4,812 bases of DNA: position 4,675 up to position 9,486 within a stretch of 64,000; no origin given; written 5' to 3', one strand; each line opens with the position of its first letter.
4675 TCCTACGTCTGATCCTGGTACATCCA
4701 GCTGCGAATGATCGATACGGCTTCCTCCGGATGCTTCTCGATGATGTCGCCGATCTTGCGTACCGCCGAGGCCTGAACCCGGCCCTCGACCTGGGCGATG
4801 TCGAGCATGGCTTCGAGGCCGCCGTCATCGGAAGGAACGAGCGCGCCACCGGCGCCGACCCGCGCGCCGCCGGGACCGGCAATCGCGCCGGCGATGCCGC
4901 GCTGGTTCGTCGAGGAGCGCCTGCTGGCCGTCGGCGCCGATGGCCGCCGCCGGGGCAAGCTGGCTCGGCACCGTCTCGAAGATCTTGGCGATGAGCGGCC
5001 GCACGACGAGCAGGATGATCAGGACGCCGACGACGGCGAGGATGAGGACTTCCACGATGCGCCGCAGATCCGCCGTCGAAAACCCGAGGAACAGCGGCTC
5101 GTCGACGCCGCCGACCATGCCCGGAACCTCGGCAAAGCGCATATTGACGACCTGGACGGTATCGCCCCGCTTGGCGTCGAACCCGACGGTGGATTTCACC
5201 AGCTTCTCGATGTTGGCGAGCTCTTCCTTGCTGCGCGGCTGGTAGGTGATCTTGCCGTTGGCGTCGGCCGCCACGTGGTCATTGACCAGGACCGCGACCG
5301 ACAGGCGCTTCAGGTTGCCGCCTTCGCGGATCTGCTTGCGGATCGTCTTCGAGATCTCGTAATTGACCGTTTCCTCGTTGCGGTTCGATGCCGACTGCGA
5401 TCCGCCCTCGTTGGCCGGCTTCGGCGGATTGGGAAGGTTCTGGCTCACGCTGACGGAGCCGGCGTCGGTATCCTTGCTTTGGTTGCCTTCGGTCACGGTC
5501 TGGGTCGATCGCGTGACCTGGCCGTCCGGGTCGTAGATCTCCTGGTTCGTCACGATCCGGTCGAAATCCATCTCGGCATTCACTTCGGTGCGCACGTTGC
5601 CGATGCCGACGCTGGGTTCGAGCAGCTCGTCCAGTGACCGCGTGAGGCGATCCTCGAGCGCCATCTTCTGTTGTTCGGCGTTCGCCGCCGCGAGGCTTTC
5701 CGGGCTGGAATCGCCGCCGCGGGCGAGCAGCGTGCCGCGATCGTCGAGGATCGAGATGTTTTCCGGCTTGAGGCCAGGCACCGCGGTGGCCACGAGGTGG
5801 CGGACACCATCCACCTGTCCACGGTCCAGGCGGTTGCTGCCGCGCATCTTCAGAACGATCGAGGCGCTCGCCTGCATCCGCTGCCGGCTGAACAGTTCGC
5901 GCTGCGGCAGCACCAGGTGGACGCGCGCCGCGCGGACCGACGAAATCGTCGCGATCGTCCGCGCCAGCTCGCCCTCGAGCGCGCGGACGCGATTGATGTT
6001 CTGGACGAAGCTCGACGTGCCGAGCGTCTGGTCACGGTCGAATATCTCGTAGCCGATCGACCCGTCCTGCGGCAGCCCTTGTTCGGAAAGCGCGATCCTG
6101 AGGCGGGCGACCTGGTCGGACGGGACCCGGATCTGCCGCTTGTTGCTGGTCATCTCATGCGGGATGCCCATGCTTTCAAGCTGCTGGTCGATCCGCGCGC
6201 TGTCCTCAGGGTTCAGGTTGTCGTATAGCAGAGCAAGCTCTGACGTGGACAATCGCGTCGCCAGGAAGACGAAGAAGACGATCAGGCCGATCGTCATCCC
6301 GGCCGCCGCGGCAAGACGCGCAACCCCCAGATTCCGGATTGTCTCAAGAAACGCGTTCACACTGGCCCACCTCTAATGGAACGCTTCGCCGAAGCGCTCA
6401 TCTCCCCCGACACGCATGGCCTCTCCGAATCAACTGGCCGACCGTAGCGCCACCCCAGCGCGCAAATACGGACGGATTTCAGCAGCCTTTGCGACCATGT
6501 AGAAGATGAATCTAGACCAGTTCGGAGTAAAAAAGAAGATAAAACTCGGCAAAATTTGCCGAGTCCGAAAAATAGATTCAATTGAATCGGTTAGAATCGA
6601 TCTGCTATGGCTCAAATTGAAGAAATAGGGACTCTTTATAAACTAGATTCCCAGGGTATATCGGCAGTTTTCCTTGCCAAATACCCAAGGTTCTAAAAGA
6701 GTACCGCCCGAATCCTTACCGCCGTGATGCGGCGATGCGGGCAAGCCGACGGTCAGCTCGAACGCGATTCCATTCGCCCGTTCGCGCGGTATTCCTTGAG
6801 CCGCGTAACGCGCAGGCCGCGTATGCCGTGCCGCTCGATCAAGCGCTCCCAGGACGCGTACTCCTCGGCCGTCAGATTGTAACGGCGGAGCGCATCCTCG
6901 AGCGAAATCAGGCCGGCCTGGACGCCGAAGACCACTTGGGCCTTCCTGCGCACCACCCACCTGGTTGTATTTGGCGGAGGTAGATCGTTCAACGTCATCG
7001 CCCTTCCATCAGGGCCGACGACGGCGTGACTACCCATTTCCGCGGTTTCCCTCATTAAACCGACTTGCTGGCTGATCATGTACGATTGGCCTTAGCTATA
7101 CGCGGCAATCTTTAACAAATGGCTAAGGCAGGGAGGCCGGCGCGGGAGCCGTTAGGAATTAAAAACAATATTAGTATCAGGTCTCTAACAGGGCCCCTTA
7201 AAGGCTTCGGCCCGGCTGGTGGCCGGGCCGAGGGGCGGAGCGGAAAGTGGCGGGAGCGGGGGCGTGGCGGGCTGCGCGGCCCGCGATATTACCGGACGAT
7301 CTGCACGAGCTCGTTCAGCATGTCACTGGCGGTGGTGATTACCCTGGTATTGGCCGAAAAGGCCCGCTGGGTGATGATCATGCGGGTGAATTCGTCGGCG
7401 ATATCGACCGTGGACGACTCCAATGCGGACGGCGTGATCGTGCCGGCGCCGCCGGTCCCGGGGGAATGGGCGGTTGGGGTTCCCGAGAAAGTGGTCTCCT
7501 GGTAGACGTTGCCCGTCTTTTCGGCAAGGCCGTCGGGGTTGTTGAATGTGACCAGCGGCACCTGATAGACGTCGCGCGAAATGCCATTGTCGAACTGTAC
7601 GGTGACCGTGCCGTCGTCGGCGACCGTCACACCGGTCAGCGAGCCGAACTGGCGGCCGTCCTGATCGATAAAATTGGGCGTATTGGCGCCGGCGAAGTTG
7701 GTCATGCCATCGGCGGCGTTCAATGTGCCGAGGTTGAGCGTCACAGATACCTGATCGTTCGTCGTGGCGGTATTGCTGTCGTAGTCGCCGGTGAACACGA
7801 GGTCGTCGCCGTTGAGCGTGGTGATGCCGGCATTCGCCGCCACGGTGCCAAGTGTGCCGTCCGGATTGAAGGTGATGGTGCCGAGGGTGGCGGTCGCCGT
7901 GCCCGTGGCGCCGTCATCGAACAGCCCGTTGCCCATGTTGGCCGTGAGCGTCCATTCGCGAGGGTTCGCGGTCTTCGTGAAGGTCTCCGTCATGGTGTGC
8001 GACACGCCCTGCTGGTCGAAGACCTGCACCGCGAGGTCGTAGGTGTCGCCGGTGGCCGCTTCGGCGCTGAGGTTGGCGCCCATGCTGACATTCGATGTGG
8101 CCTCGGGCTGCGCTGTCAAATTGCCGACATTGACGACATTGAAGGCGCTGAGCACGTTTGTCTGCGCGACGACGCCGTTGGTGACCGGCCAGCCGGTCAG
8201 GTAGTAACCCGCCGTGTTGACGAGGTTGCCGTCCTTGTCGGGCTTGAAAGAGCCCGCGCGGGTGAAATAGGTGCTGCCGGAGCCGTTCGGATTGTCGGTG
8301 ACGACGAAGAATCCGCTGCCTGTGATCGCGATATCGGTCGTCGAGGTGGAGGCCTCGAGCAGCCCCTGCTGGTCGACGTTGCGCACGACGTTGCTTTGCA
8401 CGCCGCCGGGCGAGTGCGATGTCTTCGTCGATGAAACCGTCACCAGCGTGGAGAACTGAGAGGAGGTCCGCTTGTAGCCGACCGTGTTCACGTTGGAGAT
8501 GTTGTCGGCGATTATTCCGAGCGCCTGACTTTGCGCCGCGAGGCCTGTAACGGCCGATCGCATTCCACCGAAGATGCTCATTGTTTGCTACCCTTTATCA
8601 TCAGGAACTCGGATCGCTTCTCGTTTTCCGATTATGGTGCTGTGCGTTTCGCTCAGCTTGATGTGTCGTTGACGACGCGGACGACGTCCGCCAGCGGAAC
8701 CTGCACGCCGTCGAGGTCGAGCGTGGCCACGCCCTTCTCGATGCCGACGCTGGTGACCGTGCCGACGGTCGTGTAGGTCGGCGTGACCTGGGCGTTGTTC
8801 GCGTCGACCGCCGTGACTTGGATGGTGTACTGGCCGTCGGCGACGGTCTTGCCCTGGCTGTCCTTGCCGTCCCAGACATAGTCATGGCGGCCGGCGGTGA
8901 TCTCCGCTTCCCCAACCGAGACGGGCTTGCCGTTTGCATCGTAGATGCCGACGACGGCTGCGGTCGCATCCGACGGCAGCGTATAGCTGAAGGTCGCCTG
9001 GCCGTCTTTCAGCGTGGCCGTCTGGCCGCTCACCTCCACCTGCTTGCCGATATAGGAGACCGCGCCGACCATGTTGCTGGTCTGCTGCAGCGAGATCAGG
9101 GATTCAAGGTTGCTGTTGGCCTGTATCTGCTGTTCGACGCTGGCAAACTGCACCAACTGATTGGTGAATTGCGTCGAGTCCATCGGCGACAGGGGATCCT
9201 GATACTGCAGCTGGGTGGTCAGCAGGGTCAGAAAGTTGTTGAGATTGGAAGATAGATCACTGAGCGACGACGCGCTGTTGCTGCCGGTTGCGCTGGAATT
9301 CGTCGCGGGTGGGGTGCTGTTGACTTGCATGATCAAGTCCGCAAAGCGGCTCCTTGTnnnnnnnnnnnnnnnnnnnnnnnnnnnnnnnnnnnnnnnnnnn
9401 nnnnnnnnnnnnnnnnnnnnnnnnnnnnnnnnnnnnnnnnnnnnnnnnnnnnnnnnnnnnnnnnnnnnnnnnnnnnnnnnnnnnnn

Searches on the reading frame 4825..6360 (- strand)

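Call 80: search_protein_families(library=pfam, proteins=[window:4825-6360:-], max_evalue=0.001)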
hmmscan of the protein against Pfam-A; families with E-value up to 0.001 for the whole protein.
window:4825-6360:- (511 aa): 2 families
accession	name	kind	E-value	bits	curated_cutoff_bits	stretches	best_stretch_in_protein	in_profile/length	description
PF01514.23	YscJ_FliF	-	4.1e-62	209.7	24.4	1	39-213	3-178/179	Secretory protein of YscJ/FliF family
PF08345.17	YscJ_FliF_C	-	8.2e-46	156.5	23.8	1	247-409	1-147/147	Flagellar M-ring protein C-terminal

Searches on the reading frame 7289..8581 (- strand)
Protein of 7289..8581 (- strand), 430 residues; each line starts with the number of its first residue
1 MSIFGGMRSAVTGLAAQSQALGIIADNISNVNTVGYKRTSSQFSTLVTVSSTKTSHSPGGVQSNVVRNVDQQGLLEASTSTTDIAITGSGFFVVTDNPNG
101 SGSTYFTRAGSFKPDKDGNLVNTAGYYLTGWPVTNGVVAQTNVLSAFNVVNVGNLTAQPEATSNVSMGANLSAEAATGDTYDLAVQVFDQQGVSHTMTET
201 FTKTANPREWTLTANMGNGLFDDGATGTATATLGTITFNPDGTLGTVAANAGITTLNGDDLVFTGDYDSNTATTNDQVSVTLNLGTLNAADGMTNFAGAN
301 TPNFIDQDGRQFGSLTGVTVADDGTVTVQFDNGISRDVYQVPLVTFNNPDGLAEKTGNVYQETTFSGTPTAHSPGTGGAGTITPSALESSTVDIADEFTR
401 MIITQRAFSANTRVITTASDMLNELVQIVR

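Call 80: search_protein_families(library=pfam, proteins=[window:7289-8581:-], max_evalue=0.001)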
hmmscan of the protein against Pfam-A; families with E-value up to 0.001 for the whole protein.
window:7289-8581:- (430 aa): 4 families
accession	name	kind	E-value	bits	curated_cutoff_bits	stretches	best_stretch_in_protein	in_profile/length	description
PF06429.18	Flg_bbr_C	-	2.6e-14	52.9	23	1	385-428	3-46/46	Flagellar basal body rod FlgEFG protein C-terminal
PF22692.1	LlgE_F_G_D1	-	2e-13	50.7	27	1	85-139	1-47/64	Flagellar hook protein FlgE/F/G D1 domain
PF07559.19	FlgE_D2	-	1.1e-12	49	22.7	1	170-309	11-141/142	Flagellar basal body protein FlaE D2 domain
PF00460.25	Flg_bb_rod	-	2.8e-10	40.4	20.7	1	7-37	1-31/31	Flagella basal body rod protein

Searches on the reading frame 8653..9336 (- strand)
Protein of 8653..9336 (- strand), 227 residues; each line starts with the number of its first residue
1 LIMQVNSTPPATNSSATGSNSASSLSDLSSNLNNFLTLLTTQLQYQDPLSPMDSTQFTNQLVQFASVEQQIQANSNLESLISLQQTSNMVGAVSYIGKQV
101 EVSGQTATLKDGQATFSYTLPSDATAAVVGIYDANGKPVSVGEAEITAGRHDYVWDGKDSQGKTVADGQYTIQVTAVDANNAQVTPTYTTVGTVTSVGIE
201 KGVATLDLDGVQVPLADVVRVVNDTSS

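Call 80: search_protein_families(library=pfam, proteins=[window:8653-9336:-], max_evalue=0.001)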
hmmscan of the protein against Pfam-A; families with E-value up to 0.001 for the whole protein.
window:8653-9336:- (227 aa): 5 families
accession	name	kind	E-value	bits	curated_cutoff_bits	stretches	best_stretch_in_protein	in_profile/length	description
PF03963.19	FlgD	-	2.2e-20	73.1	27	1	11-79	7-75/75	Flagellar hook capping protein - N-terminal region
PF13860.13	FlgD_ig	-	1.1e-16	61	27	1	107-178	4-77/79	FlgD Ig-like domain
PF13861.12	FLgD_tudor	-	1e-12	48.5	26.9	1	87-218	1-57/58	FlgD Tudor-like domain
PF09134.16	Invasin_D3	-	0.00085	20.2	33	1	125-190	22-84/98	Invasin, domain 3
PF10029.15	DUF2271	-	0.00094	19.4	27.3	0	143-177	69-103/136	Predicted periplasmic protein (DUF2271)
